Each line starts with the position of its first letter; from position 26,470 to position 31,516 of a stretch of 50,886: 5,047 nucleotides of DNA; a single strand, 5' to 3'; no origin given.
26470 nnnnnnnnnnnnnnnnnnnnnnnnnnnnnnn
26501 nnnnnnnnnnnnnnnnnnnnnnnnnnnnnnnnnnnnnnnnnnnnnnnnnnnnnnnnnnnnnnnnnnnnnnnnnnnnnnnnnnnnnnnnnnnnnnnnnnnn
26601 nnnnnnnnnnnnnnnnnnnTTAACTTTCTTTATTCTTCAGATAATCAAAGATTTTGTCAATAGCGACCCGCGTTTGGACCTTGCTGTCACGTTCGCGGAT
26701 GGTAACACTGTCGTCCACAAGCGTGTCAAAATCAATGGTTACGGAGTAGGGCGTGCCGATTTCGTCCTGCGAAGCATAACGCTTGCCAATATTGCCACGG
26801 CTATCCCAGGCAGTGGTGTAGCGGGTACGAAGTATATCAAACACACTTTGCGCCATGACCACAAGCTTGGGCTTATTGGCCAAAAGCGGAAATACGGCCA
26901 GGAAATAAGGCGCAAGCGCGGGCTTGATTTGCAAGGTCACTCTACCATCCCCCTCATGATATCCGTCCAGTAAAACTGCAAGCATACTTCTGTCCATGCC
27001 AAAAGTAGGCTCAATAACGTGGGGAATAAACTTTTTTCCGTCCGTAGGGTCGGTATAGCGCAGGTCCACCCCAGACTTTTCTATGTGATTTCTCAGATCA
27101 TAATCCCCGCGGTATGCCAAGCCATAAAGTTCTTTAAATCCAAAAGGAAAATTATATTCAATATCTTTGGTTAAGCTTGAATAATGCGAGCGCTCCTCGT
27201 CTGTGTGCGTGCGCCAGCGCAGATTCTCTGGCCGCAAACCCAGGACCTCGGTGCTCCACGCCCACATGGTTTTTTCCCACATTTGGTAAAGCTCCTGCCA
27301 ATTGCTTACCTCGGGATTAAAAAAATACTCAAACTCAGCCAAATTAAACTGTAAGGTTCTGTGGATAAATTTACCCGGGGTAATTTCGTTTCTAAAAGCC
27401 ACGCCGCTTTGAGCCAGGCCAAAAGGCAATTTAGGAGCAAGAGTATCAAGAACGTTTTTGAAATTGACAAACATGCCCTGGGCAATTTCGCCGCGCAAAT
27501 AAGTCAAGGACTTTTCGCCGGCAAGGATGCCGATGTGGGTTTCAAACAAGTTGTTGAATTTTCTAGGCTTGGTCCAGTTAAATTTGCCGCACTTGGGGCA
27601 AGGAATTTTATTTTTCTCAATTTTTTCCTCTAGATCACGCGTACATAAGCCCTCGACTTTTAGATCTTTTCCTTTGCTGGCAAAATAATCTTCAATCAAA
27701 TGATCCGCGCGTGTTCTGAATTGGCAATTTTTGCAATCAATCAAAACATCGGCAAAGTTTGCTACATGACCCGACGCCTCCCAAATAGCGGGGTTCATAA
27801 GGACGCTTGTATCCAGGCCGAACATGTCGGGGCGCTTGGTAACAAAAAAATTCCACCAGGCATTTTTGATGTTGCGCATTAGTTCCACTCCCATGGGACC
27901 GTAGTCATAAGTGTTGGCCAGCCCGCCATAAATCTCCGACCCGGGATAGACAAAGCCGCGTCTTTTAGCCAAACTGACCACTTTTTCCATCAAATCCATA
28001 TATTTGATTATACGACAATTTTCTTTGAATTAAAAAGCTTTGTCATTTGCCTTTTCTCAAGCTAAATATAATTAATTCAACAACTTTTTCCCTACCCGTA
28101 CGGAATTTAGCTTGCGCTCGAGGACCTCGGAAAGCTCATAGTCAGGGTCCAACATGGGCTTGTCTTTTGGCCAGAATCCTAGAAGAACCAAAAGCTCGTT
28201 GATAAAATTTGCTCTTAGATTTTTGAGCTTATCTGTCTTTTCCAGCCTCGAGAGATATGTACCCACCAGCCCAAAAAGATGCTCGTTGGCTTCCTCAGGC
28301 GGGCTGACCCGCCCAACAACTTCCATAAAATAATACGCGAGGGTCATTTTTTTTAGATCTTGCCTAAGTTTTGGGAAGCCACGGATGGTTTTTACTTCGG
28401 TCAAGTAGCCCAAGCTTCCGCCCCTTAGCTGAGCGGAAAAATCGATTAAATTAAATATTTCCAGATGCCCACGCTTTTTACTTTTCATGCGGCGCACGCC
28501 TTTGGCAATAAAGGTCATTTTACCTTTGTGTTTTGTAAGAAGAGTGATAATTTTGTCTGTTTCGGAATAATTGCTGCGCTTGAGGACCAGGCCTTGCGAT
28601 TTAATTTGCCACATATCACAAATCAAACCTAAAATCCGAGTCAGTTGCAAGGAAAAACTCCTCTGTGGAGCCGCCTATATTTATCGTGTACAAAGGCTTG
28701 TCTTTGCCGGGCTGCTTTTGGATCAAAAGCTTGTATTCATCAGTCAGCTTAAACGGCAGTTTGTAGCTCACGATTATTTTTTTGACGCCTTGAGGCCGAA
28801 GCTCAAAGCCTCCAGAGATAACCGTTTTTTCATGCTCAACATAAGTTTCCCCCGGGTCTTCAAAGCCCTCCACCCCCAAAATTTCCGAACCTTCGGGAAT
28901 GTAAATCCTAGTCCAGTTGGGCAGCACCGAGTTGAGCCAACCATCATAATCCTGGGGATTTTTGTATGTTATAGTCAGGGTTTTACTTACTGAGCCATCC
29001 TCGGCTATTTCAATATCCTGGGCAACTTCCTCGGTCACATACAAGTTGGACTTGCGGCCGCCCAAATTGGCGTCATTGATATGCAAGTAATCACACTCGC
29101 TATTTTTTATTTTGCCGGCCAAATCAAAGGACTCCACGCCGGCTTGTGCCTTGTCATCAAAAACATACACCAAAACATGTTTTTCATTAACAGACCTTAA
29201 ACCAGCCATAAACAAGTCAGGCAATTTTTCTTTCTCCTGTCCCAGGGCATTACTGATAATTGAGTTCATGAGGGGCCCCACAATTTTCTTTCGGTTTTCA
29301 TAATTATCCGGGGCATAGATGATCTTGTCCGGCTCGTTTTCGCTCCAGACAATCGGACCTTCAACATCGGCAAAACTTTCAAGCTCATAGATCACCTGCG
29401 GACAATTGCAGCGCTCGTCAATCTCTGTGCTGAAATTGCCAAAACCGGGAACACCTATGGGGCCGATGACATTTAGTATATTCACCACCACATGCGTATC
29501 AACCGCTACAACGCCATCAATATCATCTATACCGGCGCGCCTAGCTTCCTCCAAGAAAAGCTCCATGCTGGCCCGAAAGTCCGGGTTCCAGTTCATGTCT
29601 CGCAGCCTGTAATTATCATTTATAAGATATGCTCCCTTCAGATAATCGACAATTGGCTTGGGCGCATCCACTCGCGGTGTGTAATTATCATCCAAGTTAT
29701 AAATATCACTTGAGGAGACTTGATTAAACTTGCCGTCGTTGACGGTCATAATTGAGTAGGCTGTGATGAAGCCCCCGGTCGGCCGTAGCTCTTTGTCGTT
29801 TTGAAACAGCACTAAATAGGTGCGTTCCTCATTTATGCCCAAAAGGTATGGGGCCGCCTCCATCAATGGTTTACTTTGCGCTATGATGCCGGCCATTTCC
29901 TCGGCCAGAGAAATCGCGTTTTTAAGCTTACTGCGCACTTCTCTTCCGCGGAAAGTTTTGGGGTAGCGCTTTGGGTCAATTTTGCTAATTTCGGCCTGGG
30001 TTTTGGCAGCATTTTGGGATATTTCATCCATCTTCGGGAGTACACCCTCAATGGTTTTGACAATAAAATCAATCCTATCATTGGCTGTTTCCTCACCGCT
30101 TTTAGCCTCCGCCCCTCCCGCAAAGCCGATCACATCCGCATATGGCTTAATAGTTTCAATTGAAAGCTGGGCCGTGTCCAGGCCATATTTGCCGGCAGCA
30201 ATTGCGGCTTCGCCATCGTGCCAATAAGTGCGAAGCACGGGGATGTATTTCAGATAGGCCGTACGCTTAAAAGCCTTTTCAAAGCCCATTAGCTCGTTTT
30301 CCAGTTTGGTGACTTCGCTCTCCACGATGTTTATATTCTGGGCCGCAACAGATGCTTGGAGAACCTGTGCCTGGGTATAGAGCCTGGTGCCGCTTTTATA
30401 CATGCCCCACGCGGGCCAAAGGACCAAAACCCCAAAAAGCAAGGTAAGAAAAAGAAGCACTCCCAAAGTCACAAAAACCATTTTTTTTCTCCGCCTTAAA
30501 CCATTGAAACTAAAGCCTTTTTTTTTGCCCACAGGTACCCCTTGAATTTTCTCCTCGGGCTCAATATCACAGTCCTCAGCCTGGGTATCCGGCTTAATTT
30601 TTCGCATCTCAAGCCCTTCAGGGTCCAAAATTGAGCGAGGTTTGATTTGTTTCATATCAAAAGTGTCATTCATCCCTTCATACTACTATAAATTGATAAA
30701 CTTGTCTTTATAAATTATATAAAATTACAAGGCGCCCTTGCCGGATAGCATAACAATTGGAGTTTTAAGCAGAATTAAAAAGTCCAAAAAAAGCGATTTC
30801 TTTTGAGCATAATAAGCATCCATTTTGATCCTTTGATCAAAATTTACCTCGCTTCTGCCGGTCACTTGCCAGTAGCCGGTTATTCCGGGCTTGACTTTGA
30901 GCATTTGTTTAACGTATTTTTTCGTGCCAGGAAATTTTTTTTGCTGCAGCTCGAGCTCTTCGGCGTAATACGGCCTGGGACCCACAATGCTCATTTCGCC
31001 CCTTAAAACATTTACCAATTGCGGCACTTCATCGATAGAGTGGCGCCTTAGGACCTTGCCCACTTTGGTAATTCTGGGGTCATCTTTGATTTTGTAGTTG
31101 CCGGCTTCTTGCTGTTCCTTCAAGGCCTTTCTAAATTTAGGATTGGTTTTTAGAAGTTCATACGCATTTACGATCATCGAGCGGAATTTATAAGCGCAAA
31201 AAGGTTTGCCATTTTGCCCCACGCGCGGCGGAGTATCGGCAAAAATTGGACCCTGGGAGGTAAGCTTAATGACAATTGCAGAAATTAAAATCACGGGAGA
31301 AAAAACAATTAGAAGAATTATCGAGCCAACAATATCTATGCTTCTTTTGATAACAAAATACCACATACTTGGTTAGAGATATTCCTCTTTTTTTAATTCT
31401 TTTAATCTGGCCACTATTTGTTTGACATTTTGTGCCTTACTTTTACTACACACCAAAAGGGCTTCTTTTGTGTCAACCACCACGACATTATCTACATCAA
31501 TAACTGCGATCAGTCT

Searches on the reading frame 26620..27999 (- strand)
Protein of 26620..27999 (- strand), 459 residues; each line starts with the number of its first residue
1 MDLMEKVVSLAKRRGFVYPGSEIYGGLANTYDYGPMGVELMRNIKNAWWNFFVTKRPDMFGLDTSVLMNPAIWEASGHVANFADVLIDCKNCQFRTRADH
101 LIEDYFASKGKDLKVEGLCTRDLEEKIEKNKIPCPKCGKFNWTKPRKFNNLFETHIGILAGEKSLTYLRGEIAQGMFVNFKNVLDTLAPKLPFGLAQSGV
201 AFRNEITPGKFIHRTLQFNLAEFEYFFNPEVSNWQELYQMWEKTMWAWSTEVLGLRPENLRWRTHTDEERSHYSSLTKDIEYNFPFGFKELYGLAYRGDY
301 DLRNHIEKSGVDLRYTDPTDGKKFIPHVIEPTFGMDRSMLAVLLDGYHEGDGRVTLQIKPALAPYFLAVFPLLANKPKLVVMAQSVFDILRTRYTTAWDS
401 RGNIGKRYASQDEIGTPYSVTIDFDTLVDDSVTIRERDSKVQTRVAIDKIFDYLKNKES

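Call 6: search_protein_families(library=pfam, proteins=[window:26620-27999:-], max_evalue=0.001)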
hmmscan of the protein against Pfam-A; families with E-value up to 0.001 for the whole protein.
window:26620-27999:- (459 aa): 2 families
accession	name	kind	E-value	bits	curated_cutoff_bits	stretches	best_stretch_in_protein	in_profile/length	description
PF03129.25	HGTP_anticodon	-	1.8e-15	57.3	21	1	368-456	3-93/94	Anticodon binding domain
PF00587.30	tRNA-synt_2b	-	0.00037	21.1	29.3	0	190-343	34-176/179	tRNA synthetase class II core domain (G, H, P, S and T)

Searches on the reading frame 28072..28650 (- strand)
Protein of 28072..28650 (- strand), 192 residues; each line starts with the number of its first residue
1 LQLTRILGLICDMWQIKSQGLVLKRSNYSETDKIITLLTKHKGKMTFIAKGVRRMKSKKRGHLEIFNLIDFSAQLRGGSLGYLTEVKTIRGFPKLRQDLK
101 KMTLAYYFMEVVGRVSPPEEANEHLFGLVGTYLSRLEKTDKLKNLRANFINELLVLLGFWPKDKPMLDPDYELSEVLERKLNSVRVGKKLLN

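Call 6: search_protein_families(library=pfam, proteins=[window:28072-28650:-], max_evalue=0.001)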
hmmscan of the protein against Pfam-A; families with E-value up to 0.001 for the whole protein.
window:28072-28650:- (192 aa): 2 families
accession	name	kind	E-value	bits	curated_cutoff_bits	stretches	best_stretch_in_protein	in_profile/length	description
PF11967.14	RecO_N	-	8.3e-23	80.7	27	1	13-92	1-80/80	Recombination protein O N terminal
PF02565.21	RecO_C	-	2.6e-09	37.5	22.1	1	96-161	1-66/157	Recombination protein O C terminal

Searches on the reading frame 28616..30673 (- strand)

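Call 6: search_protein_families(library=pfam, proteins=[window:28616-30673:-], max_evalue=0.001)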
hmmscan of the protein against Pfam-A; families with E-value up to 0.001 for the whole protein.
window:28616-30673:- (685 aa): 1 family
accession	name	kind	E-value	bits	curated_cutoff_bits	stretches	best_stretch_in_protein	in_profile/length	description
PF13196.11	DUF4012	-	4.7e-25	89.2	28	1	282-410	2-126/144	Protein of unknown function (DUF4012)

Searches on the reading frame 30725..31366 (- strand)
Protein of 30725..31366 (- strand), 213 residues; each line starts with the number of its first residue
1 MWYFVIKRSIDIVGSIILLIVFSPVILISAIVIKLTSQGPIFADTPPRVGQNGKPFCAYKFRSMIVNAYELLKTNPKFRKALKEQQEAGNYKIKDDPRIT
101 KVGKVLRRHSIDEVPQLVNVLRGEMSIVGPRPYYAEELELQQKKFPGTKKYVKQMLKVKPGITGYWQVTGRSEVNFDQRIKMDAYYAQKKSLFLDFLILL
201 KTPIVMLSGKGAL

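Call 6: search_protein_families(library=pfam, proteins=[window:30725-31366:-], max_evalue=0.001)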
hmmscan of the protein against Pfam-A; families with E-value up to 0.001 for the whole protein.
window:30725-31366:- (213 aa): 1 family
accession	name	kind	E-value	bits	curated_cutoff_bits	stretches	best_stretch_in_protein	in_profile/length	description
PF02397.22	Bac_transf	-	3.4e-61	206.3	27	1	7-207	1-178/179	Bacterial sugar transferase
